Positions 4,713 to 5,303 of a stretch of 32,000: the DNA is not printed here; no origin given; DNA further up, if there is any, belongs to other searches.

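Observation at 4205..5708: Four-gene operon of aromatic/Pro/Gly/Gln low-complexity proteins anchored by a NifX-like domain and a DUF5320-like coiled coil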

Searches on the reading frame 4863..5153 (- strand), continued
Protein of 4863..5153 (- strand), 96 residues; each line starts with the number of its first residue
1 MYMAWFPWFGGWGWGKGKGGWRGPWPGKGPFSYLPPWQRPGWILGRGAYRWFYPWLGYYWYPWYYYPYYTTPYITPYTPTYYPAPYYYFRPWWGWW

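Call 51: search_protein_families(library=pfam, proteins=[P0018, P0028, P0045, P0100, P0047, P0015, L024:5265-5783:+, L075:5493-5837:+, L049:5193-5891:+, P0011], max_evalue=1)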
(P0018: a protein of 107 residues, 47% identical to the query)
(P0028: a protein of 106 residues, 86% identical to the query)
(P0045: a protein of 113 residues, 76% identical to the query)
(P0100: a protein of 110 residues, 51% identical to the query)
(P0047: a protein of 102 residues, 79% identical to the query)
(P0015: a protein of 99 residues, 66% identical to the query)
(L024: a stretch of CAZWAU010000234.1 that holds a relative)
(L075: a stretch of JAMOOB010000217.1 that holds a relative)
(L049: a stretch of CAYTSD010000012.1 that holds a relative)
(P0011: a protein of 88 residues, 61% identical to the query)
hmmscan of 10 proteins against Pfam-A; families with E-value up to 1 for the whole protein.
P0018 (107 aa): 2 families
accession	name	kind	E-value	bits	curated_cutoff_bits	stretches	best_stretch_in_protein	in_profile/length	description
PF17253.7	DUF5320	-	7.8e-06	27.4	27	1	7-98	19-99/99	Family of unknown function (DUF5320)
PF24073.1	DUF7365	-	0.12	13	27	1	44-102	12-70/101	Coiled-coil region of unknown function (DUF7365)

P0028 (106 aa): 2 families
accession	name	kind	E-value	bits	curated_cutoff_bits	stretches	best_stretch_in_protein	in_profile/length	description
PF17253.7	DUF5320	-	1.1e-05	27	27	1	30-104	43-99/99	Family of unknown function (DUF5320)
PF23991.1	DUF7310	-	0.052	14.5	40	1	77-102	36-61/83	Coiled-coil region of unknown function (DUF7310)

P0045 (113 aa): 12 families
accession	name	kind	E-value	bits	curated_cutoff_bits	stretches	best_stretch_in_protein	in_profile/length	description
PF17253.7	DUF5320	-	0.0014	20.2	27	1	29-96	27-98/99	Family of unknown function (DUF5320)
PF09036.15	Bcr-Abl_Oligo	-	0.018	15.5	23.1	1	54-94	6-44/73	Bcr-Abl oncoprotein oligomerisation domain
PF20882.2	Sos7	-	0.026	15.1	27.3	1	73-105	40-72/75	Kinetochore protein Sos7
PF24319.2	DUF7491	-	0.028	15.1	30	1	72-105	36-76/90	Coiled-coil region of unknown function (DUF7491)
PF07926.17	TPR_MLP1_2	-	0.034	14.6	36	1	74-105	85-116/129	TPR/MLP1/MLP2-like protein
PF03148.19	Tektin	-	0.04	13.1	34.3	1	74-105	254-285/383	Tektin family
PF16888.10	YwqH-like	-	0.052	14.3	33.7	1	80-107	5-31/123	YwqH-like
PF08702.15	Fib_alpha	-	0.059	14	29.9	1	73-109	76-112/143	Fibrinogen alpha/beta chain family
PF15372.11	DUF4600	-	0.073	13.8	27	1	75-102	54-81/128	Domain of unknown function (DUF4600)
PF13600.11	DUF4140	-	0.12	13.2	27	1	66-102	60-96/98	N-terminal domain of unknown function (DUF4140)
PF01920.25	Prefoldin_2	-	0.12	12.8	27.6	1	75-105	59-89/106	Prefoldin subunit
PF10376.14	Mei5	-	0.23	11.8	28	1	75-105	114-144/207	Double-strand recombination repair protein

P0100 (110 aa): 9 families
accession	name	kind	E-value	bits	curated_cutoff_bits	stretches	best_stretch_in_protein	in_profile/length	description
PF17253.7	DUF5320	-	0.00012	23.6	27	1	27-93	27-98/99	Family of unknown function (DUF5320)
PF11180.13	DUF2968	-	0.0099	15.9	27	1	67-105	91-129/180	Protein of unknown function (DUF2968)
PF16888.10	YwqH-like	-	0.018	15.7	33.7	1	77-103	5-31/123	YwqH-like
PF05615.18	THOC7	-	0.052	14.3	28.7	1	79-107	77-105/136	Tho complex subunit 7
PF07926.17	TPR_MLP1_2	-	0.069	13.6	36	1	71-103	85-117/129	TPR/MLP1/MLP2-like protein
PF08286.16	Spc24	-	0.074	13.7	25.3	1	79-107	1-29/109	Spc24 subunit of Ndc80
PF03148.19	Tektin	-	0.12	11.6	34.3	1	71-106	254-289/383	Tektin family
PF01920.25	Prefoldin_2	-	0.13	12.6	27.6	1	66-106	60-100/106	Prefoldin subunit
PF08702.15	Fib_alpha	-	0.15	12.7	29.9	1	64-107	70-113/143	Fibrinogen alpha/beta chain family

P0047 (102 aa): 6 families
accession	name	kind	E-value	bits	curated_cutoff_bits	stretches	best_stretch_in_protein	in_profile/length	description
PF17253.7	DUF5320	-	1.5e-06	29.7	27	1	30-93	37-99/99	Family of unknown function (DUF5320)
PF23991.1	DUF7310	-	0.035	15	40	1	67-99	23-55/83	Coiled-coil region of unknown function (DUF7310)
PF09177.16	STX6_10_61_N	-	0.05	14.6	29.4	1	68-100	35-67/99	Syntaxin 6/10/61, N-terminal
PF10372.14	CdaS_N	-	0.052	14.1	27.2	1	69-100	4-35/69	Diadenylate cyclase CdaS, N-terminal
PF24026.1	DUF7337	-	0.37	11.3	30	1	70-95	25-50/61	Family of unknown function (DUF7337)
PF01920.25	Prefoldin_2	-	0.67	10.4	27.6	1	71-101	59-89/106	Prefoldin subunit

P0015 (99 aa): 3 families
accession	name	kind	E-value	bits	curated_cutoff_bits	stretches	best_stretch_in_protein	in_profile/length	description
PF17253.7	DUF5320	-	8e-07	30.6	27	1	29-88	43-99/99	Family of unknown function (DUF5320)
PF01576.24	Myosin_tail_1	-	0.07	11.4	38.1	1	61-94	137-170/1081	Myosin tail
PF10779.14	XhlA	-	0.17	12.5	34.7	1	62-91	18-47/67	Haemolysin XhlA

L024:5265-5783:+ (172 aa): 18 families
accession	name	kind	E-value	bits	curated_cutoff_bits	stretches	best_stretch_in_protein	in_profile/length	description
PF17253.7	DUF5320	-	5e-09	37.7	27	2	61-102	62-98/99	Family of unknown function (DUF5320)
PF13600.11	DUF4140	-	0.00071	20.4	27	1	75-106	63-94/98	N-terminal domain of unknown function (DUF4140)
PF04871.18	Uso1_p115_C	-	0.0017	19.1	28.4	1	76-167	7-67/121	Uso1 / p115 like vesicle tethering protein, C terminal region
PF00261.25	Tropomyosin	-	0.01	15.7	38.6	1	74-105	38-69/242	Tropomyosin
PF15456.11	Uds1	-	0.022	15.4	28.8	1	76-166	20-109/123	Up-regulated During Septation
PF23991.1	DUF7310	-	0.024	15.6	40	0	76-104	36-64/83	Coiled-coil region of unknown function (DUF7310)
PF00435.27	Spectrin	-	0.039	14.9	29.9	1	75-105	32-62/105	Spectrin repeat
PF00766.25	ETF_alpha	-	0.076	13.4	27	1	68-102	10-44/81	Electron transfer flavoprotein FAD-binding domain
PF10211.14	Ax_dynein_light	-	0.096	13.1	26.4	0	76-111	125-160/187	Axonemal dynein light chain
PF20882.2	Sos7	-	0.15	12.6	27.3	0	72-106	29-63/75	Kinetochore protein Sos7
PF01025.24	GrpE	-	0.19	11.8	25.8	0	75-110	16-51/165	GrpE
PF16421.10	E2F_CC-MB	-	0.23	12.1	33.9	0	138-166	2-30/96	E2F transcription factor CC-MB domain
PF17675.6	APG6_N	-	0.26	12.2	45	0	75-106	65-96/132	Apg6 coiled-coil region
PF01920.25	Prefoldin_2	-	0.4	11.1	27.6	0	76-105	61-90/106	Prefoldin subunit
PF21037.2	CCDC138_cc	-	0.43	11.1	27.1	0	78-106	23-51/59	Coiled-coil-domain-containing protein 138, coiled-coil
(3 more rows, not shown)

L075:5493-5837:+ (114 aa): 18 families
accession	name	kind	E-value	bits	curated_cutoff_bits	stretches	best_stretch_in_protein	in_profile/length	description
PF17253.7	DUF5320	-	0.00039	22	27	1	56-95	59-98/99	Family of unknown function (DUF5320)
PF01920.25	Prefoldin_2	-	0.00056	20.3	27.6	1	68-110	60-102/106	Prefoldin subunit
PF01519.22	DUF16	-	0.0011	19.8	40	1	75-114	25-64/104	Protein of unknown function DUF16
PF12761.13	End3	-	0.002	18.7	25.2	1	70-110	66-107/115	Actin cytoskeleton-regulatory complex protein END3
PF06428.16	Sec2p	-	0.012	16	28.5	1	70-109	43-82/92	GDP/GTP exchange factor Sec2p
PF10224.14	DUF2205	-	0.016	15.7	26.7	1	69-105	8-44/75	Short coiled-coil protein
PF03961.19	FapA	-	0.033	14.2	31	1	65-104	191-230/272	Flagellar Assembly Protein A beta solenoid domain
PF17111.11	PigL_N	-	0.034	14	27.2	1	72-105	145-178/209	Pigment biosynthesis cluster protein PigL N-terminal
PF13166.12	AAA_13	-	0.036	13.2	36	1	69-113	429-473/713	AAA domain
PF08702.15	Fib_alpha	-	0.048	14.3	29.9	1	74-109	78-113/143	Fibrinogen alpha/beta chain family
PF10779.14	XhlA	-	0.051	14.2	34.7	1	69-107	3-41/67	Haemolysin XhlA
PF13600.11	DUF4140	-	0.052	14.4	27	1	65-101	60-96/98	N-terminal domain of unknown function (DUF4140)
PF05565.16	Sipho_Gp157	-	0.16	12.4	28.6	1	75-110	52-87/162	Siphovirus Gp157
PF15390.12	WDCP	-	0.22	10.2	25.3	1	39-112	549-609/694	WD repeat and coiled-coil-containing protein family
PF07061.16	Swi5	-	0.32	11.5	22.1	1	70-106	3-46/80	Swi5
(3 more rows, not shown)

L049:5193-5891:+ (232 aa): 21 families
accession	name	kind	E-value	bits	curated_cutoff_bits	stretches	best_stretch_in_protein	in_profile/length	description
PF02579.22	Nitro_FeMo-Co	-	2.6e-17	63.3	26.3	1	136-228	2-92/94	Dinitrogenase iron-molybdenum cofactor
PF17253.7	DUF5320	-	1.8e-07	32.7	27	2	4-43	59-98/99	Family of unknown function (DUF5320)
PF05615.18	THOC7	-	0.017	15.9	28.7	1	16-56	71-111/136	Tho complex subunit 7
PF01920.25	Prefoldin_2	-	0.035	14.5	27.6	1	16-56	60-100/106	Prefoldin subunit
PF10779.14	XhlA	-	0.049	14.2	34.7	1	17-54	10-47/67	Haemolysin XhlA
PF00804.31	Syntaxin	-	0.051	13.8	26.7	1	21-56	40-75/157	Syntaxin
PF17675.6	APG6_N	-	0.054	14.4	45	1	17-54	52-89/132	Apg6 coiled-coil region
PF15784.10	GPS2_interact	-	0.065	14.1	27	1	13-57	15-59/92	G-protein pathway suppressor 2-interacting domain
PF06428.16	Sec2p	-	0.067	13.6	28.5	1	18-57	43-82/92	GDP/GTP exchange factor Sec2p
PF10211.14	Ax_dynein_light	-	0.091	13.2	26.4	1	17-59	125-167/187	Axonemal dynein light chain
PF03791.18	KNOX2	-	0.1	12.6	27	1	21-51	17-47/48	KNOX2 domain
PF11932.13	DUF3450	-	0.1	12.3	32.6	1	17-57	57-97/241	Protein of unknown function (DUF3450)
PF08336.16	P4Ha_N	-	0.14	12.4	25.3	1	20-57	16-53/135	Prolyl 4-Hydroxylase alpha-subunit, N-terminal region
PF24627.1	PUMA_CC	-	0.18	12.3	30.1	1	20-48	24-52/74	PUMA coiled-coil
PF07028.16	DUF1319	-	0.23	12.1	28.1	1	19-57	37-75/109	Protein of unknown function (DUF1319)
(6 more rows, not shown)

P0011 (88 aa): 0 families

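Call 63: search_solved_structures(query=A1, max_evalue=10)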
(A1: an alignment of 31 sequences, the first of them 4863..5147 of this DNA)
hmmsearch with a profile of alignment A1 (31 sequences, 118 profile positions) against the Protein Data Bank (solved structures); distinct sequences matched with E-value up to 10: 6.
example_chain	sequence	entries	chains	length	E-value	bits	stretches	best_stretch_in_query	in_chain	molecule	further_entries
6nr8_4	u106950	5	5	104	0.85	13.5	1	79-115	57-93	Prefoldin subunit 4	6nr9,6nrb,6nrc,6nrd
7wu7_4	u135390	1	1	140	2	12.4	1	79-115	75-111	Prefoldin subunit 4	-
9tlt_A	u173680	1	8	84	2.6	12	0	83-112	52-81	Sc-apCC-2-KLHL20-4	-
9ny5_D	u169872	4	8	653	2.9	11.9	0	33-106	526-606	DUF3732 domain-containing protein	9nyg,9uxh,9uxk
9uxl_A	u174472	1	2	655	2.9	11.8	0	33-106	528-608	DUF3732 domain-containing protein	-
9uvy_A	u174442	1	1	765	8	10.4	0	38-111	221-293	Vasopressin V2 receptor,ARK1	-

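Call 70: predict_structure(alignment_id=A1)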
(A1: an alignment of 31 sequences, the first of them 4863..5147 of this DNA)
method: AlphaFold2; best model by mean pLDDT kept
length: 94 residues; sequences in the alignment: 31
mean_pLDDT: 47.6   pTM: 0.19
mean pLDDT of the five models: 47.6, 46.1, 43.9, 43.1, 38.1
residues with pLDDT >= 90: 0; 70-90: 0; 50-70: 34; < 50: 60
segments of 3 or more residues with pLDDT < 50: 1-20, 51-69, 78-80, 84-87, 91-94
pLDDT, mean of each block of 10 residues (from residue 1): 39 44 55 60 50 43 42 48 49 44
secondary structure, 60 per line:
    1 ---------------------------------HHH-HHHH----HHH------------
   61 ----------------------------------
elements in order: H38-41

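Call 71: list_cluster_members(proteins=[window:4863-5147:-, window:4205-4564:-, window:4387-4653:+, window:4369-4653:+])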
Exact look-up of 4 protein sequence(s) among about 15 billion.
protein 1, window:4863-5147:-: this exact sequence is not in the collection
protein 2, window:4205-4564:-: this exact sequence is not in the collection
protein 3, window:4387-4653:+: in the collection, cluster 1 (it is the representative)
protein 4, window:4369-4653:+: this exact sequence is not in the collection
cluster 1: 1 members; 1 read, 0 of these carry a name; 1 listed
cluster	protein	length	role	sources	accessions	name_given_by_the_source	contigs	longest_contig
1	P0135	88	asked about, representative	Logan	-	-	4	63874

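Call 87: search_protein_families(library=pfam, proteins=[L080:4008-4586:+, L054:4395-4952:+, L017:4272-4877:+, L024:6067-6654:+, L052:6166-6744:+, L072:4161-4745:+, L015:5979-6578:+, L053:2672-3328:+], max_evalue=0.001)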
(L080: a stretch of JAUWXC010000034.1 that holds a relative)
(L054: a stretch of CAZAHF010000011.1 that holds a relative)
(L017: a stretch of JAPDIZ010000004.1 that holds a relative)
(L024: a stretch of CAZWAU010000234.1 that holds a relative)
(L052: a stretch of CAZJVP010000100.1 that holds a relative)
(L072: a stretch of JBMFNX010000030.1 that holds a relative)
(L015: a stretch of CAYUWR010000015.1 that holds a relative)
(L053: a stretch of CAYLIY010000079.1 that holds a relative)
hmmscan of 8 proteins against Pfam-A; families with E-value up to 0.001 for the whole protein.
L080:4008-4586:+ (192 aa): 2 families
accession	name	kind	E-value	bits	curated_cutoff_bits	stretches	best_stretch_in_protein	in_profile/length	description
PF02579.22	Nitro_FeMo-Co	-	2.1e-22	79.7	26.3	1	13-105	2-93/94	Dinitrogenase iron-molybdenum cofactor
PF17253.7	DUF5320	-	6.2e-11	43.8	27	1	121-190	35-99/99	Family of unknown function (DUF5320)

L054:4395-4952:+ (185 aa): 2 families
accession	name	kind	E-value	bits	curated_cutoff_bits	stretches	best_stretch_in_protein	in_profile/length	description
PF02579.22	Nitro_FeMo-Co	-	6.2e-25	87.8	26.3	1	13-102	2-93/94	Dinitrogenase iron-molybdenum cofactor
PF17253.7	DUF5320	-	7.2e-14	53.2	27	1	107-182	24-99/99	Family of unknown function (DUF5320)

L017:4272-4877:+ (201 aa): 2 families
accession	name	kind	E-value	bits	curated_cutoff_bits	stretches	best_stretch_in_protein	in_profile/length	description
PF02579.22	Nitro_FeMo-Co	-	3.5e-25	88.6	26.3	1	20-109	2-93/94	Dinitrogenase iron-molybdenum cofactor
PF17253.7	DUF5320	-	4.1e-14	54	27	1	124-198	34-99/99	Family of unknown function (DUF5320)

L024:6067-6654:+ (195 aa): 2 families
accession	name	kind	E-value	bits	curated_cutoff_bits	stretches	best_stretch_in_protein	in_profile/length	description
PF02579.22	Nitro_FeMo-Co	-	1.3e-24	86.7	26.3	1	14-102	3-93/94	Dinitrogenase iron-molybdenum cofactor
PF17253.7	DUF5320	-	7.7e-11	43.5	27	1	110-189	27-99/99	Family of unknown function (DUF5320)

L052:6166-6744:+ (192 aa): 2 families
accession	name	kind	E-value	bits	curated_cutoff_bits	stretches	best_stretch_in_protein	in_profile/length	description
PF02579.22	Nitro_FeMo-Co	-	2.9e-24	85.6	26.3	1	13-102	2-93/94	Dinitrogenase iron-molybdenum cofactor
PF17253.7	DUF5320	-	1e-08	36.7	27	1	108-184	30-99/99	Family of unknown function (DUF5320)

L072:4161-4745:+ (194 aa): 2 families
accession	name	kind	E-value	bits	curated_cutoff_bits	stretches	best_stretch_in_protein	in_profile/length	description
PF02579.22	Nitro_FeMo-Co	-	3.4e-26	91.8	26.3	1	13-102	2-93/94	Dinitrogenase iron-molybdenum cofactor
PF17253.7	DUF5320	-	6.4e-12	46.9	27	1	110-182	27-99/99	Family of unknown function (DUF5320)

L015:5979-6578:+ (199 aa): 2 families
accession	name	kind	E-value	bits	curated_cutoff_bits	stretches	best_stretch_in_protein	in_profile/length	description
PF02579.22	Nitro_FeMo-Co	-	1.8e-24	86.3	26.3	1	16-105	2-93/94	Dinitrogenase iron-molybdenum cofactor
PF17253.7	DUF5320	-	2.9e-09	38.4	27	1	120-193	30-99/99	Family of unknown function (DUF5320)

L053:2672-3328:+ (218 aa): 2 families
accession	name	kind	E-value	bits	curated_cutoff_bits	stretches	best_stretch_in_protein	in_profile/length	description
PF02579.22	Nitro_FeMo-Co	-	3.2e-19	69.4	26.3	1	121-213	2-92/94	Dinitrogenase iron-molybdenum cofactor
PF17253.7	DUF5320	-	0.00027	22.5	27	0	12-46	65-99/99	Family of unknown function (DUF5320)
